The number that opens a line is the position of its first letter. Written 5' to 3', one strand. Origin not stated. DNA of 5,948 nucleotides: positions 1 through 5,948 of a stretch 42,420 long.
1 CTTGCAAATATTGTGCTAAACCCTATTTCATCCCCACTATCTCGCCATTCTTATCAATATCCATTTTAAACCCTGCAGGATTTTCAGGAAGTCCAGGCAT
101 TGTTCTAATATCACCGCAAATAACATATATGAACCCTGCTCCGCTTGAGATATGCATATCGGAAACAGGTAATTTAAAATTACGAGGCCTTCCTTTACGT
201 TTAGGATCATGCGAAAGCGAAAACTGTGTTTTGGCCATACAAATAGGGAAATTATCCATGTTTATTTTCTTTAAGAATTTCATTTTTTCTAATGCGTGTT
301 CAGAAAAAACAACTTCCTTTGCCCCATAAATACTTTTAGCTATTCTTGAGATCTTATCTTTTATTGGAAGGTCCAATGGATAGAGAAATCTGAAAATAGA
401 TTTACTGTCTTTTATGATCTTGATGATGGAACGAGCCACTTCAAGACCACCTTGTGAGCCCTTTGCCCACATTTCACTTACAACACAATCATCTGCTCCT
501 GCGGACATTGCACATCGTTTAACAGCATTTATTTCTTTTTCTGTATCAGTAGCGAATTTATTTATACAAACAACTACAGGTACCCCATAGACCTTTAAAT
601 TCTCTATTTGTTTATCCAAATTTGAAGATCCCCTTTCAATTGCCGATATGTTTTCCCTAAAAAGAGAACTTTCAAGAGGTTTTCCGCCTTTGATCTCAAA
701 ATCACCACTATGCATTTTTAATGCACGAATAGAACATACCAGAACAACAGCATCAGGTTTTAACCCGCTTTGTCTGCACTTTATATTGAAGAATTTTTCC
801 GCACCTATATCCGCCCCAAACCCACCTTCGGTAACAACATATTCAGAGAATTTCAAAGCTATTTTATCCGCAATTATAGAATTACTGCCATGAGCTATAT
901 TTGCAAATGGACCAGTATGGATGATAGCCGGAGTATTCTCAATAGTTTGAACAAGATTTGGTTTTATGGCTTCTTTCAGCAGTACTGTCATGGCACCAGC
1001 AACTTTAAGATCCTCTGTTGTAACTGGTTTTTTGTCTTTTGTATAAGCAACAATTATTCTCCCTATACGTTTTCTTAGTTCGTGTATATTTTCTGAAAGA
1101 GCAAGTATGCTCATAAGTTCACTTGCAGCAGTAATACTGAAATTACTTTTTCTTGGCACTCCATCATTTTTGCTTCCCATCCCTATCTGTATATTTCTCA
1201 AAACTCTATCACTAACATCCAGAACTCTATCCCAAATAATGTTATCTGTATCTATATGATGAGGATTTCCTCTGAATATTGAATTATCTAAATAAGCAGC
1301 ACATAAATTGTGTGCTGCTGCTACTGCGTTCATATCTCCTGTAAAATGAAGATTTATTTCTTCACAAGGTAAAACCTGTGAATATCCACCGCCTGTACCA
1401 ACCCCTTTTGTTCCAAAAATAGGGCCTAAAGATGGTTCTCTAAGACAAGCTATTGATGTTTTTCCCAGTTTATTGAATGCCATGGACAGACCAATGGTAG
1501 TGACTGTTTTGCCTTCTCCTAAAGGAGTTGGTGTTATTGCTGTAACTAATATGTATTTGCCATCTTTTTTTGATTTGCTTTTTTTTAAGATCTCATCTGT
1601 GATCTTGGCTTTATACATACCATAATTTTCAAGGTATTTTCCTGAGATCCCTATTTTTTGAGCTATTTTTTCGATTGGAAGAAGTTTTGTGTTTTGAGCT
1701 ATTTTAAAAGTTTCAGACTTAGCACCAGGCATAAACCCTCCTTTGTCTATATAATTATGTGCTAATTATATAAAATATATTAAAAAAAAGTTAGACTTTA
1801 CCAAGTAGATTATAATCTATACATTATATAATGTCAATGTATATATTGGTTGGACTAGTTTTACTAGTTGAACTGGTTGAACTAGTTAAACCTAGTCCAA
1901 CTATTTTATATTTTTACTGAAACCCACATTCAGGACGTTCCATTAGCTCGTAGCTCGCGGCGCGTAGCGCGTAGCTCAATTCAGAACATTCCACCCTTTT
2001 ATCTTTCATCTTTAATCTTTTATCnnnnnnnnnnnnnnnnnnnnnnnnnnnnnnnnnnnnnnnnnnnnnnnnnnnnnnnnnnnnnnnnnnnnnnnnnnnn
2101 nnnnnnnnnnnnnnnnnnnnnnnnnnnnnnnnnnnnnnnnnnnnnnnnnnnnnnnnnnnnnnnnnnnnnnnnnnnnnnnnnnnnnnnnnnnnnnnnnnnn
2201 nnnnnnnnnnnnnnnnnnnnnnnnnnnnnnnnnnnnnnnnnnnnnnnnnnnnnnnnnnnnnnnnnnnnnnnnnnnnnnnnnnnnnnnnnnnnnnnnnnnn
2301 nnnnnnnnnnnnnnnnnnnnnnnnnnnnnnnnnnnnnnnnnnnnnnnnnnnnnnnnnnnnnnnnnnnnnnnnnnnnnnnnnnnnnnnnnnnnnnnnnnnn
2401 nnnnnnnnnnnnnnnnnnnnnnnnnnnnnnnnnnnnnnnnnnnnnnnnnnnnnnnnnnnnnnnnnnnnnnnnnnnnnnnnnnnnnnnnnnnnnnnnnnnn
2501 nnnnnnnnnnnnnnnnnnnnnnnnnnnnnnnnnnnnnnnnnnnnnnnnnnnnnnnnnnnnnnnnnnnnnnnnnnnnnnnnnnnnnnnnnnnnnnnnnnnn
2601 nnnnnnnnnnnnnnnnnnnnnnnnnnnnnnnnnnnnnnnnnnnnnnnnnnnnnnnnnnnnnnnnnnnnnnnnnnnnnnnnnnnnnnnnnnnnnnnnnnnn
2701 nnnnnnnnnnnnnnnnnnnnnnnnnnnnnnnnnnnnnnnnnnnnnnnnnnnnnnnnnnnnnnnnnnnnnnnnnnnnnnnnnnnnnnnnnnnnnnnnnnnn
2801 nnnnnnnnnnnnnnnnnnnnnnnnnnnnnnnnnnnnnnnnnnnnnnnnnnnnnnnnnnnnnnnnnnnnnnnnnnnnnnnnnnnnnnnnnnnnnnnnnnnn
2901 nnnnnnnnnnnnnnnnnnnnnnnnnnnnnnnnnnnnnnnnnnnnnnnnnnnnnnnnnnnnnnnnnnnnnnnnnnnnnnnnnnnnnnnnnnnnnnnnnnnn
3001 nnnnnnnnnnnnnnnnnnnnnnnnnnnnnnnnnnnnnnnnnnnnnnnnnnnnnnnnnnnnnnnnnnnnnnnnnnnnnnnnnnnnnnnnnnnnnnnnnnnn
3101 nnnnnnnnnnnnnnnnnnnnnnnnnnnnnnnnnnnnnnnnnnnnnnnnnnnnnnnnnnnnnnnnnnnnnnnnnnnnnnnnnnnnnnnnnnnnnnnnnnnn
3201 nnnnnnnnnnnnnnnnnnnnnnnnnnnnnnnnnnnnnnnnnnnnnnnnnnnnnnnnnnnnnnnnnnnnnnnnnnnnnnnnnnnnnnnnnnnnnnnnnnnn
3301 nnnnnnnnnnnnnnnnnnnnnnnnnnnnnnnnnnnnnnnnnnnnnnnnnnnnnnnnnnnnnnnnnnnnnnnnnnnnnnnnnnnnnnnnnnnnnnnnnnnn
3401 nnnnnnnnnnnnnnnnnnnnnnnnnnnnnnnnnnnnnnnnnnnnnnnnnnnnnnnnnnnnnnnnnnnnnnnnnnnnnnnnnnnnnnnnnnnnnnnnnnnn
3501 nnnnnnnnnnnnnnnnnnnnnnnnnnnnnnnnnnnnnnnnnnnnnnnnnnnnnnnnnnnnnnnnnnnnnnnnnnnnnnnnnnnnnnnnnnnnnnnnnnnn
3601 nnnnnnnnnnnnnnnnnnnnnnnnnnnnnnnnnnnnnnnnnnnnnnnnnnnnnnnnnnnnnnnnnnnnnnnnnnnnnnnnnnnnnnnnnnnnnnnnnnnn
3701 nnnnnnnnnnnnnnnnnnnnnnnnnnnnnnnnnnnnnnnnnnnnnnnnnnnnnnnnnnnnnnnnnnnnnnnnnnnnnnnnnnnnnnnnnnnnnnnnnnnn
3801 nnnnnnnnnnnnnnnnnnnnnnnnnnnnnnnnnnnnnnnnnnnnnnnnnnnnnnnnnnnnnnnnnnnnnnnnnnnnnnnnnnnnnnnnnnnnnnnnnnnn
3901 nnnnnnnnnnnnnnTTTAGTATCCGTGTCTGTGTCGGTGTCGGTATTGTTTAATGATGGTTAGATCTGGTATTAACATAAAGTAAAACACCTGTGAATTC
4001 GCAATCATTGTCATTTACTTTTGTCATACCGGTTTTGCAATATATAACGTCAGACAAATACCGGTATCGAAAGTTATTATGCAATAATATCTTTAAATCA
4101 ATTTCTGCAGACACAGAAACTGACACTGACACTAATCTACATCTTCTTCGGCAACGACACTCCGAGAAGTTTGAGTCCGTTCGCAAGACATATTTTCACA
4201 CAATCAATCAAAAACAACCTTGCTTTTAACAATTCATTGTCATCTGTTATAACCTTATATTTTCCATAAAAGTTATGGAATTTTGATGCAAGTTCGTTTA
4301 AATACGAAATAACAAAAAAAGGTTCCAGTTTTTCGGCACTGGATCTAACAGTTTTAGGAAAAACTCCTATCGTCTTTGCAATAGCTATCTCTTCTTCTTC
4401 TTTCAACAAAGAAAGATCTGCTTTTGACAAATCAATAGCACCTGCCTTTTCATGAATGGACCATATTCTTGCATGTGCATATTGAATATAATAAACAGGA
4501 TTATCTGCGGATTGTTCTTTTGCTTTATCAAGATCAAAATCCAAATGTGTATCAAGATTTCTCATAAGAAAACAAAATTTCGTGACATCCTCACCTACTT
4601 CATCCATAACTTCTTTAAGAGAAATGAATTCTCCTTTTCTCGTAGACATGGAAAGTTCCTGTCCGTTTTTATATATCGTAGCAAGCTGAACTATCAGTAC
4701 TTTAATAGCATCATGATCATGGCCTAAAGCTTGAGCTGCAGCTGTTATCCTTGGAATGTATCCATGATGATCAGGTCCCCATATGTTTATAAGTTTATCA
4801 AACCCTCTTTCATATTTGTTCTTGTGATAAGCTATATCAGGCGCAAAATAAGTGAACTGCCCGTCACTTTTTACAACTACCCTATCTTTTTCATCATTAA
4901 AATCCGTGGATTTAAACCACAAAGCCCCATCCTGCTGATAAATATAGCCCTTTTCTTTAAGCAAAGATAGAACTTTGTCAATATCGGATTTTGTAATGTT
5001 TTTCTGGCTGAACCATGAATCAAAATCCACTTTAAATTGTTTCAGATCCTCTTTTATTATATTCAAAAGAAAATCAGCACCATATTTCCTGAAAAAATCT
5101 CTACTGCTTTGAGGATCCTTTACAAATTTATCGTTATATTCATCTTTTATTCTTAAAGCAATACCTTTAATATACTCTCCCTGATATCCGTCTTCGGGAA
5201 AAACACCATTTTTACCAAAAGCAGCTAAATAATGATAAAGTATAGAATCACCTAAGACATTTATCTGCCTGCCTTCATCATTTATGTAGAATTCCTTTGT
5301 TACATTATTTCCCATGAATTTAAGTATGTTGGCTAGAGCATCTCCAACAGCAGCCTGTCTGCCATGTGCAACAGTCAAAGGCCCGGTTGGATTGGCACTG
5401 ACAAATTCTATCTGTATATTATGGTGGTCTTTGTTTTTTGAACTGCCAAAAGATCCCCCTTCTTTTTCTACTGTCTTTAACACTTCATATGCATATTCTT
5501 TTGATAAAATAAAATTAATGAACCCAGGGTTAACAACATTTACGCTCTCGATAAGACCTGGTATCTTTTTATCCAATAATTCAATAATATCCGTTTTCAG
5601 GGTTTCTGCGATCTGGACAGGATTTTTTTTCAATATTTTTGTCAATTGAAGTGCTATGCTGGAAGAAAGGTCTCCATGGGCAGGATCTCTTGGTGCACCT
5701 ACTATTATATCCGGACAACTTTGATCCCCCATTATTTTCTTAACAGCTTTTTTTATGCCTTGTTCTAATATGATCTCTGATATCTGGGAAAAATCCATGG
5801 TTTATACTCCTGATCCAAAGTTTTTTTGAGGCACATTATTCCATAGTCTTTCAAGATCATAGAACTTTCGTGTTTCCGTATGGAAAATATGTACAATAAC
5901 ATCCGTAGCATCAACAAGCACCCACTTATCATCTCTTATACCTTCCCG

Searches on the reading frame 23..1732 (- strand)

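Call 30: search_protein_families(library=pfam, proteins=[window:23-1732:-], max_evalue=0.001)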
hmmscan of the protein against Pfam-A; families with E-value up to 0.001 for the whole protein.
window:23-1732:- (569 aa): 1 family
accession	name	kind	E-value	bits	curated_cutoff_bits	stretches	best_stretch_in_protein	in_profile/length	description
PF01268.25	FTHFS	-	7.3e-250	830.4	27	1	9-568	4-555/556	Formate--tetrahydrofolate ligase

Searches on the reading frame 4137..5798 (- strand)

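Call 7: search_protein_families(library=ncbifam, proteins=[window:4137-5798:-], max_evalue=0.00001)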
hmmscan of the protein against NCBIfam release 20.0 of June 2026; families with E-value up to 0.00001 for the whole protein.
window:4137-5798:- (553 aa): 5 families
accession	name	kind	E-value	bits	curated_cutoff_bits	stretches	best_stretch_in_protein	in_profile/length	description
TIGR00456.1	argS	equivalog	2.8e-133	445.3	261.65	1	11-553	5-569/569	arginine--tRNA ligase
NF002446.0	PRK01611.3-3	equivalog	9.8e-64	215.7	399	3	406-553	489-636/636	arginine--tRNA ligase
NF002447.0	PRK01611.3-4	equivalog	7.2e-53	179.9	460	2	11-179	9-162/613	arginine--tRNA ligase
NF045898.1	ArgS_rel_codon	equivalog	3.9e-30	105.4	340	2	14-168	13-152/327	ArgS-related anticodon-binding protein NrtL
TIGR00398.1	metG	equivalog_domain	3e-06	26.2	336.35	0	242-299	68-126/530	methionine--tRNA ligase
